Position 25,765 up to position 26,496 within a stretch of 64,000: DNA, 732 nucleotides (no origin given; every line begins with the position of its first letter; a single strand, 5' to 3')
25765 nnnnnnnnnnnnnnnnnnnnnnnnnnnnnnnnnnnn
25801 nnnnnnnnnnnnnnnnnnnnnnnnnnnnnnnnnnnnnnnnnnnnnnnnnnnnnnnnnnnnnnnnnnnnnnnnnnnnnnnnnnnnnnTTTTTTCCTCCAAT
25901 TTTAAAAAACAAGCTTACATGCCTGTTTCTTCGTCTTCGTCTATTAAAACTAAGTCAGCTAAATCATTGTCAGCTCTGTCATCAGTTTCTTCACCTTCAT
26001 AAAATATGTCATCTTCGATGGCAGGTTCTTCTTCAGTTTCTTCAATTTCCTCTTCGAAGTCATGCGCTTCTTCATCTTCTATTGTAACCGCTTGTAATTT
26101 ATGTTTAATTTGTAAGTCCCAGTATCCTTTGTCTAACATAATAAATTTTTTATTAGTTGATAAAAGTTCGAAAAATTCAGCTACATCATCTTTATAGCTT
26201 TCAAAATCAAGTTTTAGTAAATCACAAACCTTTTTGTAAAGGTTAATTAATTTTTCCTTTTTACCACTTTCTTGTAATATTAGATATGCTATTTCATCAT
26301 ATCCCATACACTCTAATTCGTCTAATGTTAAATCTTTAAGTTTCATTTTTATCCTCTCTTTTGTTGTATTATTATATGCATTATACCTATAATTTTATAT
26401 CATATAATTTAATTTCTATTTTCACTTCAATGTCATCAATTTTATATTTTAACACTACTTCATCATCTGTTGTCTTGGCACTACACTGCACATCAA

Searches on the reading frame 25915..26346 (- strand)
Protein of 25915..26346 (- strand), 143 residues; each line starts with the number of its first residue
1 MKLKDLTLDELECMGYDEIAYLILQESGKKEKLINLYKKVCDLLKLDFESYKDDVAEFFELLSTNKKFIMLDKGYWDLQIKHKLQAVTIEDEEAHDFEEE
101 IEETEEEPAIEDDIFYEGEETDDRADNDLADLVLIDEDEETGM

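Call 10: search_protein_families(library=ncbifam, proteins=[window:25915-26346:-], max_evalue=0.00001)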
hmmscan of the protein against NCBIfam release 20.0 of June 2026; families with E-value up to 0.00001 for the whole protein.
window:25915-26346:- (143 aa): 1 family
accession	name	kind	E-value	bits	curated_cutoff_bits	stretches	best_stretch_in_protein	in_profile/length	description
TIGR04567.1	RNAP_delt_lowGC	equivalog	1.3e-10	41.3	42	1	18-89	7-78/83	DNA-directed RNA polymerase subunit delta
